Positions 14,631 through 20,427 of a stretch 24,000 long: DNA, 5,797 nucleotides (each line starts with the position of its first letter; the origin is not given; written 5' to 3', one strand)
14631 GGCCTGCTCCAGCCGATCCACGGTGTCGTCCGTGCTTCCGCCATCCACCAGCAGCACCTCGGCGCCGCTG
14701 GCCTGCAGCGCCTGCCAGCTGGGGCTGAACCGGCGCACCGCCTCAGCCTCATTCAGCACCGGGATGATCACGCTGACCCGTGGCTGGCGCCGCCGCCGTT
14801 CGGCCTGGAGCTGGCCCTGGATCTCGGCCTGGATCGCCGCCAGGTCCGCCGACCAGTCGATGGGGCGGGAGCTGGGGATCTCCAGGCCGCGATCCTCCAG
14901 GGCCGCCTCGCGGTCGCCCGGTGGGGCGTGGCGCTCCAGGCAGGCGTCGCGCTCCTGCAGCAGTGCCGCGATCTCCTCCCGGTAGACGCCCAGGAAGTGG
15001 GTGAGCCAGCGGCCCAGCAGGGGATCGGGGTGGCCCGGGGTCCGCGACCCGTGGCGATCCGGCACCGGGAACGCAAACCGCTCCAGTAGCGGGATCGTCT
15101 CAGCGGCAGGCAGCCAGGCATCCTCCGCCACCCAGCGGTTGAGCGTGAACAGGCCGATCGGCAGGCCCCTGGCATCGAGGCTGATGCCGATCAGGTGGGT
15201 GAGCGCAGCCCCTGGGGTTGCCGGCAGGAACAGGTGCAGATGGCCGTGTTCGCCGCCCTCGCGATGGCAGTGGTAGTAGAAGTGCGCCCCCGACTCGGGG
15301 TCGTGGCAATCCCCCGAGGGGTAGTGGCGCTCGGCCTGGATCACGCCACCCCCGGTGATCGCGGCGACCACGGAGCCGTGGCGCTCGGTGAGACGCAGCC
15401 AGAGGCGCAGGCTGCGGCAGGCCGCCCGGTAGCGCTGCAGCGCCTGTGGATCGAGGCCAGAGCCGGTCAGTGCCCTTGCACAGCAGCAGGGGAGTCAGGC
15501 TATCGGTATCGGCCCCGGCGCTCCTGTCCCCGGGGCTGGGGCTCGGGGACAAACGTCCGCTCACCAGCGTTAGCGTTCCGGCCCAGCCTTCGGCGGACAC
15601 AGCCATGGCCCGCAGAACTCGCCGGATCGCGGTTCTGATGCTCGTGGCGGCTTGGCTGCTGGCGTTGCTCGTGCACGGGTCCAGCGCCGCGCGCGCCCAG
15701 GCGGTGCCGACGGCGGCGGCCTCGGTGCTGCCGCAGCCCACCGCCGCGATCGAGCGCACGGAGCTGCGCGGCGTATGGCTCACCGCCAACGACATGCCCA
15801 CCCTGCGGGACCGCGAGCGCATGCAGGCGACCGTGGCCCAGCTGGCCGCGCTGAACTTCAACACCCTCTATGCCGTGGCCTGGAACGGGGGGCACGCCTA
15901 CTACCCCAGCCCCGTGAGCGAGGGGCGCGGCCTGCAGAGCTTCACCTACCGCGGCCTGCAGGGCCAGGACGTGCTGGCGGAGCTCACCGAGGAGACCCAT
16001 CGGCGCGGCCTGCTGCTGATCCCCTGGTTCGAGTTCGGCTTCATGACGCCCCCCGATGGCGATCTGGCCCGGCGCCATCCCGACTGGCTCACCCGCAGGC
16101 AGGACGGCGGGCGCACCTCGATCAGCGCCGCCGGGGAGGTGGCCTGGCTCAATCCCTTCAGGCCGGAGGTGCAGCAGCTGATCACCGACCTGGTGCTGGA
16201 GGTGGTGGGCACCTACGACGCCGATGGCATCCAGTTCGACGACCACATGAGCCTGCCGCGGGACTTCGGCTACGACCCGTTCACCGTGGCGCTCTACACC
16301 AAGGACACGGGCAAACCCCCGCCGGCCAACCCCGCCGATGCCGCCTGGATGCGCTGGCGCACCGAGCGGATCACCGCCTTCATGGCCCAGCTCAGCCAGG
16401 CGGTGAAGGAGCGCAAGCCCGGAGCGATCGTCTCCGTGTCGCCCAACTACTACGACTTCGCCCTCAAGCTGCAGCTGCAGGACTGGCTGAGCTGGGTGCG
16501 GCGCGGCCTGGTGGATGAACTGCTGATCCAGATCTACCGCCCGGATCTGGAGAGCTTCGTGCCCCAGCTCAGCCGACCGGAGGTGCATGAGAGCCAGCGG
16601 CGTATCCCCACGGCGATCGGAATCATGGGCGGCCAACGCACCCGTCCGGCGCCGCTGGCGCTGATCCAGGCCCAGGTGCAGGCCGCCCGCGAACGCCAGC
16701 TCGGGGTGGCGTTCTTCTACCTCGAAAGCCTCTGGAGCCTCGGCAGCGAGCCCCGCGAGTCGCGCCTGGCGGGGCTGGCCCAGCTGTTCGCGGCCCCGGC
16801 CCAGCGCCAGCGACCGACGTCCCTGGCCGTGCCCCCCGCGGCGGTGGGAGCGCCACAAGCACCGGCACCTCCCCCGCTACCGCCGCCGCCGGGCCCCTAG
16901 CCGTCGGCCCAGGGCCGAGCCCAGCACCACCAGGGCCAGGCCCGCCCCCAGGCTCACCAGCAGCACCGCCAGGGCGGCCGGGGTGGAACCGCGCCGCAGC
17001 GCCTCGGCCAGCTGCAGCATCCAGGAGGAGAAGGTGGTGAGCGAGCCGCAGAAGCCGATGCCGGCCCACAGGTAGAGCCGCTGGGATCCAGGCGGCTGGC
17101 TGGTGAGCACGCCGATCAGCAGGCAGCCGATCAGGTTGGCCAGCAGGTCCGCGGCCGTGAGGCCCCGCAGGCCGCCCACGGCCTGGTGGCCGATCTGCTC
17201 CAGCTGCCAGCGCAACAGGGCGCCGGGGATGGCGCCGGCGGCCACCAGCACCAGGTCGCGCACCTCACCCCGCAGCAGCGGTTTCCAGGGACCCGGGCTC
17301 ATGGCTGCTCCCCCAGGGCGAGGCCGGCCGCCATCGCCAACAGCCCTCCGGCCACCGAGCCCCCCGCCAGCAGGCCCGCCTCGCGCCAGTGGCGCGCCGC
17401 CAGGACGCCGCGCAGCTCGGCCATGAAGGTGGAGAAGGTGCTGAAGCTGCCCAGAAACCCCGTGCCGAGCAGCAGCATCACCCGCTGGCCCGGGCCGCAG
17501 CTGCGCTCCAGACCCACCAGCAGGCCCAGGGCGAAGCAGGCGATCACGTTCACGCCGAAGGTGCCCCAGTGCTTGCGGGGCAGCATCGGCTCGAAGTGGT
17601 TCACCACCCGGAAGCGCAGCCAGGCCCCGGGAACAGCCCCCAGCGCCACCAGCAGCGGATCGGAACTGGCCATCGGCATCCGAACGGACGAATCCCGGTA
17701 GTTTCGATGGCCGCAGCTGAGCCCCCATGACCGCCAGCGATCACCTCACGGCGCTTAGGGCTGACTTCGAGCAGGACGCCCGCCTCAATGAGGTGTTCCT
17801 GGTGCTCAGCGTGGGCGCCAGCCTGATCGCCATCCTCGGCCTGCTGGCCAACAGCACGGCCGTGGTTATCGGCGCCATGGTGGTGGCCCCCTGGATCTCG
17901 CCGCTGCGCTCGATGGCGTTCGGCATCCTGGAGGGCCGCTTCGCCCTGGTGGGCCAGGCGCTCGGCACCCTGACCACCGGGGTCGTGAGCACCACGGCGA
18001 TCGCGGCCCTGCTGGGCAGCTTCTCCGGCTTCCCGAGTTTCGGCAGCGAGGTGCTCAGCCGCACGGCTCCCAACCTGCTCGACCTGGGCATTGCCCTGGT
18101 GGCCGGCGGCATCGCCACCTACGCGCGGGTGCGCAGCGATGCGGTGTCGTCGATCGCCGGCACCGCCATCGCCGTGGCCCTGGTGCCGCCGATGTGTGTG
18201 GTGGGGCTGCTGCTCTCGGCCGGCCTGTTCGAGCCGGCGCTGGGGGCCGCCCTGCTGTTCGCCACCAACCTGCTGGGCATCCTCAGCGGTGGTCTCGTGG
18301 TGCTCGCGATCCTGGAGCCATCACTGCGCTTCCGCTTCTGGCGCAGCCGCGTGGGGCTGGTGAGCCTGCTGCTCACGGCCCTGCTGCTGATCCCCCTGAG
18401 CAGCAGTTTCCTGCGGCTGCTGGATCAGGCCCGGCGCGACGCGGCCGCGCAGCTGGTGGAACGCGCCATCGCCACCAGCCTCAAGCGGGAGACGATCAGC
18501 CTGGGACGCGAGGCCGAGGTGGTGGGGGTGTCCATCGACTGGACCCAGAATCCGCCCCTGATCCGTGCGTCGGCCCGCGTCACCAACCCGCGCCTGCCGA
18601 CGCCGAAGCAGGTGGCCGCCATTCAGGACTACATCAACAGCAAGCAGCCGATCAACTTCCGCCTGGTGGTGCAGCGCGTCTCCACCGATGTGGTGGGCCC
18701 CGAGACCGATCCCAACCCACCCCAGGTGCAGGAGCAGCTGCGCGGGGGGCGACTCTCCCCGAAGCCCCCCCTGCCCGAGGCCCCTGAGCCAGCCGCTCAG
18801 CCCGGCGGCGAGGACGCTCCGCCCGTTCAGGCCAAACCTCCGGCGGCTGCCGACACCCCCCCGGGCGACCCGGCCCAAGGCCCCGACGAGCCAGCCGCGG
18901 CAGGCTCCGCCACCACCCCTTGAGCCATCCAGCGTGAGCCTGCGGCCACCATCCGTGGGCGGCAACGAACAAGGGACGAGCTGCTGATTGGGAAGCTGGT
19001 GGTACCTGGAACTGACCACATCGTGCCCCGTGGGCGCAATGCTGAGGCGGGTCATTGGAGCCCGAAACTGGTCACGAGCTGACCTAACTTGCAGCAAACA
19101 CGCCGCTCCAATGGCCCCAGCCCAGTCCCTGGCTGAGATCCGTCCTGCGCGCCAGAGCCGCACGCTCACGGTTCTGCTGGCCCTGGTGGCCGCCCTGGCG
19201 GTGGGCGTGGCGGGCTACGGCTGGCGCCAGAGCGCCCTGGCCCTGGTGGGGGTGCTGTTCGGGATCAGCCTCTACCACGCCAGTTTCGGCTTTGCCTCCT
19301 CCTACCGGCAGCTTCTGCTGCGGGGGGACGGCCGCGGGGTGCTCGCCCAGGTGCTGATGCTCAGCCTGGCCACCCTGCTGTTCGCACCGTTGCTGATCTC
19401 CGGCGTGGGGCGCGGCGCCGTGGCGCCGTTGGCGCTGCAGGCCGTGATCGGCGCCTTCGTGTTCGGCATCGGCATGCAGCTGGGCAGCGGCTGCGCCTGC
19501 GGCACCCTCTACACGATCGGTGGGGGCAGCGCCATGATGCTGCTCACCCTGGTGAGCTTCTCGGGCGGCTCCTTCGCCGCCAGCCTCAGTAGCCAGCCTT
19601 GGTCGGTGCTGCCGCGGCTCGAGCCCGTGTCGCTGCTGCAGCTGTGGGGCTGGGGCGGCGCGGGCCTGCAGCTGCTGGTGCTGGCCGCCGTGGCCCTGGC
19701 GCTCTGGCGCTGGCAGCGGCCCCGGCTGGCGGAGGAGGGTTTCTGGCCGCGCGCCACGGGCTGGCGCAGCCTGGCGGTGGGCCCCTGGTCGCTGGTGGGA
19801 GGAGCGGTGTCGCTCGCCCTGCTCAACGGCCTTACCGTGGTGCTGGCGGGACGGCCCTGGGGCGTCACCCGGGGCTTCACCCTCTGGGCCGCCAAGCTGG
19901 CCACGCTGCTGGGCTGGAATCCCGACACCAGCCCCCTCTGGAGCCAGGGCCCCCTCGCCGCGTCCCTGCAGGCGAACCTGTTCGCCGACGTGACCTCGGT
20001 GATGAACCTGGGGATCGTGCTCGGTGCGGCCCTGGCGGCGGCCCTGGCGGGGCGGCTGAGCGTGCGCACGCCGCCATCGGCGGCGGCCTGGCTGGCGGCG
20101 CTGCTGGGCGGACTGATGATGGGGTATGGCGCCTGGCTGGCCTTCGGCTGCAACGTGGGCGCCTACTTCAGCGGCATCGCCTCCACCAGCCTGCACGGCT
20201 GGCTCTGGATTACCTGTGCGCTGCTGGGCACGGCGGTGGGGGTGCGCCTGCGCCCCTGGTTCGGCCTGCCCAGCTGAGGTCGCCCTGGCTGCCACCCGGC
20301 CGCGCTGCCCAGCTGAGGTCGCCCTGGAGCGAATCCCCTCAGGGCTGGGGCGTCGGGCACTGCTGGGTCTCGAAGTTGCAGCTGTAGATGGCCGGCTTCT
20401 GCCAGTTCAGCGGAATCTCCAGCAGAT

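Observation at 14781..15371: Uncharacterised His-rich N-terminal module fused to the arsenosugar-type glycosyltransferase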

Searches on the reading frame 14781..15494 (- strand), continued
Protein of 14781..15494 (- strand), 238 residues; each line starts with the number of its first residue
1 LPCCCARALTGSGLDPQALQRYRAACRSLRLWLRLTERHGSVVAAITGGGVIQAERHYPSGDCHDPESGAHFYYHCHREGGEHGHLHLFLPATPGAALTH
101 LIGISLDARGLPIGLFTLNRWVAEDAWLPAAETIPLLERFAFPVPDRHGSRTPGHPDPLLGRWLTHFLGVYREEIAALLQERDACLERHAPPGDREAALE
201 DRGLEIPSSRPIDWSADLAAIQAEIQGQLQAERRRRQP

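Call 69: search_protein_families(library=ncbifam, proteins=[L052:9022-9900:+, L017:9113-9895:+, L040:10658-11260:+], max_evalue=1)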
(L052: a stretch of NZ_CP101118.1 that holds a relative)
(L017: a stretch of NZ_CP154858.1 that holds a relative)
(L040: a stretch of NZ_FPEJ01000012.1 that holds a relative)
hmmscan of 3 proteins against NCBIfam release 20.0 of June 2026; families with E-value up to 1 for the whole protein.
L052:9022-9900:+ (292 aa): 4 families
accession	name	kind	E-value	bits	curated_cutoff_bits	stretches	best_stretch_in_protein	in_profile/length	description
TIGR04484.1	thiosulf_SoxA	equivalog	3.8e-07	29.6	110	1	145-233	7-89/212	sulfur oxidation c-type cytochrome SoxA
TIGR03791.1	TTQ_mauG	equivalog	3.9e-05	23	443.85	1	144-176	6-39/291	tryptophan tryptophylquinone biosynthesis enzyme MauG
TIGR04039.1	MXAN_0977_Heme2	hypoth_equivalog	0.00042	19.5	362.85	1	144-190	12-55/336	MbnH family di-heme enzyme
TIGR03981.2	SAM_quin_mod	hypoth_equivalog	0.011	14.7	340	1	141-172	45-77/411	His-Xaa-Ser system-associated MauG-like protein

L017:9113-9895:+ (260 aa): 3 families
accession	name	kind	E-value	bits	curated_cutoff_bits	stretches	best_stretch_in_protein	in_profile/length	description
TIGR04484.1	thiosulf_SoxA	equivalog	3.3e-07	29.8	110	2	172-211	53-92/212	sulfur oxidation c-type cytochrome SoxA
TIGR04039.1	MXAN_0977_Heme2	hypoth_equivalog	0.0022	17.1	362.85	1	117-155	10-49/336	MbnH family di-heme enzyme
TIGR03791.1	TTQ_mauG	equivalog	0.0024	17.1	443.85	1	119-156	6-44/291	tryptophan tryptophylquinone biosynthesis enzyme MauG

L040:10658-11260:+ (200 aa): 3 families
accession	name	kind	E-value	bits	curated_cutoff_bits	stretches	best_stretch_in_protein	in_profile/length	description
TIGR04039.1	MXAN_0977_Heme2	hypoth_equivalog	0.00015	20.9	362.85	1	104-140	12-49/336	MbnH family di-heme enzyme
TIGR04484.1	thiosulf_SoxA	equivalog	0.0043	16.4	110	1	105-193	7-89/212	sulfur oxidation c-type cytochrome SoxA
TIGR03981.2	SAM_quin_mod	hypoth_equivalog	0.1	11.4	340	1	102-135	46-80/411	His-Xaa-Ser system-associated MauG-like protein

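Call 88: search_protein_families(library=pfam, proteins=[L072:9540-9815:+, L073:158-466:+, L012:9327-9650:+, L065:9580-9906:+, L053:9590-9952:+, L028:9538-9921:+, L074:3547-3813:+], max_evalue=1)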
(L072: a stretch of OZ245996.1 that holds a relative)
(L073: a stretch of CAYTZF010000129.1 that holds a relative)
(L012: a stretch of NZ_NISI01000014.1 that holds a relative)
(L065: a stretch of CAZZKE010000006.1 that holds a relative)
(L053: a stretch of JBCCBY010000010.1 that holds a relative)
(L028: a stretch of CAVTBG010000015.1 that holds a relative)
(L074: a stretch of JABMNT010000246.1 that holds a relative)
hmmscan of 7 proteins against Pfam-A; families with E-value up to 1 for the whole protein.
L072:9540-9815:+ (91 aa): 0 families

L073:158-466:+ (102 aa): 0 families

L012:9327-9650:+ (107 aa): 0 families

L065:9580-9906:+ (108 aa): 0 families

L053:9590-9952:+ (120 aa): 0 families

L028:9538-9921:+ (127 aa): 0 families

L074:3547-3813:+ (88 aa): 2 families
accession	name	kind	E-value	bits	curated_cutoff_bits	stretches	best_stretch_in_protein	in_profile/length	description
PF02008.25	zf-CXXC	-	0.085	13.3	26.5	1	60-86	6-32/48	CXXC zinc finger domain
PF04560.25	RNA_pol_Rpb2_7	-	0.6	11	32.1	0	12-69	11-66/87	RNA polymerase Rpb2, domain 7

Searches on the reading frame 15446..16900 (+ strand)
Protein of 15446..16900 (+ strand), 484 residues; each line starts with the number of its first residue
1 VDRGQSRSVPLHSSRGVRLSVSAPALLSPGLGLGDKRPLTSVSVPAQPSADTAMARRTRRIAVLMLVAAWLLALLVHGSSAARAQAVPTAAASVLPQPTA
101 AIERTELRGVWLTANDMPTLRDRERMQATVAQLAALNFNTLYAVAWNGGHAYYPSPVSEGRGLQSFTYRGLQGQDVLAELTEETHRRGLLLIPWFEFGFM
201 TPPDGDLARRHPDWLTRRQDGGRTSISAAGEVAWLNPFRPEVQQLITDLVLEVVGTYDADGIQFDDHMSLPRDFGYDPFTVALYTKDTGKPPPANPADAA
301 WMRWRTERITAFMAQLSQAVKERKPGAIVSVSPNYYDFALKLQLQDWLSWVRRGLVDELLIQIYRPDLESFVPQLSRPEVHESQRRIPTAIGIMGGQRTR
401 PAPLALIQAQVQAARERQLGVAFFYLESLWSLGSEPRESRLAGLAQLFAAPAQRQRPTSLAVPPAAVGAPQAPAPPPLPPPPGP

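Call 3: search_protein_families(library=pfam, proteins=[window:15446-16900:+], max_evalue=0.01)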
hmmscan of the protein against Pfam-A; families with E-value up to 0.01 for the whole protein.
window:15446-16900:+ (484 aa): 4 families
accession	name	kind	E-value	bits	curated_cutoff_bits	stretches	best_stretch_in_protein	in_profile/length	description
PF02638.21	GHL10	-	7.3e-98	327.9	27.9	1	106-406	1-303/311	Glycosyl hydrolase-like 10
PF14871.12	GHL6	-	4.4e-09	37.1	35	1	130-265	6-131/132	Hypothetical glycosyl hydrolase 6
PF02065.24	Melibiase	-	2.2e-06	27.3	27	1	175-267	104-192/347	Melibiase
PF14883.12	GHL13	-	0.0018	17.8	27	1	230-336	115-224/324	Hypothetical glycosyl hydrolase family 13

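Call 4: search_protein_families(library=ncbifam, proteins=[window:15446-16900:+], max_evalue=0.01)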
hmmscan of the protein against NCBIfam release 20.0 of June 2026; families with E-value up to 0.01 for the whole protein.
window:15446-16900:+ (484 aa): 2 families
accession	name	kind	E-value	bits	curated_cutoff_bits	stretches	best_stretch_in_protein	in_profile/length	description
TIGR03938.2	deacetyl_PgaB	equivalog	2.5e-06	26.1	321.9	1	229-343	388-506/621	poly-beta-1,6-N-acetyl-D-glucosamine N-deacetylase PgaB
NF011177.0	PRK14582.1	equivalog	0.005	15.1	923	1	231-329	431-533/671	poly-beta-1,6-N-acetyl-D-glucosamine N-deacetylase PgaB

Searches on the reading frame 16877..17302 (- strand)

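Call 25: search_protein_families(library=pfam, proteins=[window:16877-17302:-], max_evalue=0.001)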
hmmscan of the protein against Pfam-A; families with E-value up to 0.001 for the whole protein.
window:16877-17302:- (141 aa): 1 family
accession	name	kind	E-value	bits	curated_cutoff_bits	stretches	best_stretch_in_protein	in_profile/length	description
PF02537.21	CRCB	-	7.2e-22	78.1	32.9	1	19-128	2-102/103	CrcB-like protein, Camphor Resistance (CrcB)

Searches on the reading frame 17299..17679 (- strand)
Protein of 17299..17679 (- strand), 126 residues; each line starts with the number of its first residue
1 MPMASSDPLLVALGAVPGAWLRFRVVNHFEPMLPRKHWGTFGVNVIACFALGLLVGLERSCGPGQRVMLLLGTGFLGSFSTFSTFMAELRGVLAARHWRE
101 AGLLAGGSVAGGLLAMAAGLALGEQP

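Call 25: search_protein_families(library=pfam, proteins=[window:17299-17679:-], max_evalue=0.001)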
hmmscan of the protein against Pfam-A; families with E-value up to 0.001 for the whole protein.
window:17299-17679:- (126 aa): 1 family
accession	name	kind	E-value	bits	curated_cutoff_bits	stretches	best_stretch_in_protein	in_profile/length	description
PF02537.21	CRCB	-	3.3e-24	85.6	32.9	1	9-120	1-103/103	CrcB-like protein, Camphor Resistance (CrcB)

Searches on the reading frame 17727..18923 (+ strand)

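Call 25: search_protein_families(library=pfam, proteins=[window:17727-18923:+], max_evalue=0.001)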
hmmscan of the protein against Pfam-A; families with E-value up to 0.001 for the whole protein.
window:17727-18923:+ (398 aa): 1 family
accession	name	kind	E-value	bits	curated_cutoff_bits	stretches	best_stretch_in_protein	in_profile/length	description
PF04087.19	DUF389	-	1.7e-32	112.8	23.9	1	51-186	1-136/137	Domain of unknown function (DUF389)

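Call 52: search_protein_families(library=ncbifam, proteins=[window:17727-18923:+], max_evalue=0.001)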
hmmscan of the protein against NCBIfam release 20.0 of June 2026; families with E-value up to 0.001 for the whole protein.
window:17727-18923:+ (398 aa): 2 families
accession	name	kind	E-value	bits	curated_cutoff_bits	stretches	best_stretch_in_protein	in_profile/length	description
TIGR00271.1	TIGR00271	domain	1.1e-25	90.3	146.5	1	26-193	9-175/175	uncharacterized hydrophobic domain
TIGR00341.1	TIGR00341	hypoth_equivalog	3.9e-20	72.4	94.75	1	18-222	110-316/325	TIGR00341 family protein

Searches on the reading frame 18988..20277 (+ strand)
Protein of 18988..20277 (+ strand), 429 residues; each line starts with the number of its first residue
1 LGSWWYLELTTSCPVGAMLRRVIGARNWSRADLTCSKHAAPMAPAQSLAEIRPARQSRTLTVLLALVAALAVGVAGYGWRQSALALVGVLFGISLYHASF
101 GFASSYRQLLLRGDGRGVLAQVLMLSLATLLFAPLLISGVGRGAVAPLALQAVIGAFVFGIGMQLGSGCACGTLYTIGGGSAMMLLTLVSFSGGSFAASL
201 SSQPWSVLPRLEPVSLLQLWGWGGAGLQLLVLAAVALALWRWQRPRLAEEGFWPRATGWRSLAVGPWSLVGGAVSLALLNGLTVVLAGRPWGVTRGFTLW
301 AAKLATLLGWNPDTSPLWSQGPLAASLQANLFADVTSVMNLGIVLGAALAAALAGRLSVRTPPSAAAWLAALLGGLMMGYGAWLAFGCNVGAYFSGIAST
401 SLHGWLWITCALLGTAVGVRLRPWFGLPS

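Call 25: search_protein_families(library=pfam, proteins=[window:18988-20277:+], max_evalue=0.001)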
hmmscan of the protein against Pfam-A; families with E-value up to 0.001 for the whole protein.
window:18988-20277:+ (429 aa): 1 family
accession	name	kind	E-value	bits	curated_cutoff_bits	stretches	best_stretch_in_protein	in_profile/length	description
PF04143.19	Sulf_transp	-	3.2e-63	214.6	27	1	97-416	1-309/310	Sulphur transport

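Call 52: search_protein_families(library=ncbifam, proteins=[window:18988-20277:+], max_evalue=0.001)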
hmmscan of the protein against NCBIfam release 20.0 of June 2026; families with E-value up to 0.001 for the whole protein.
window:18988-20277:+ (429 aa): 3 families
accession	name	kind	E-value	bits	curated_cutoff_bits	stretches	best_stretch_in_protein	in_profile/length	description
NF033796.1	selen_YedE_FdhT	exception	8.2e-40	137.1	350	2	266-421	6-157/387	selenium metabolism membrane protein YedE/FdhT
NF052577.1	ThSTportTsuASprch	equivalog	8.8e-26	91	400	2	334-414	239-319/330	thiosulfate transporter TsuA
NF041049.1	thio_trans_TsuA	exception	9.4e-10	38.1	645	1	335-415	249-328/348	thiosulfate utilization transporter TsuA/YeeE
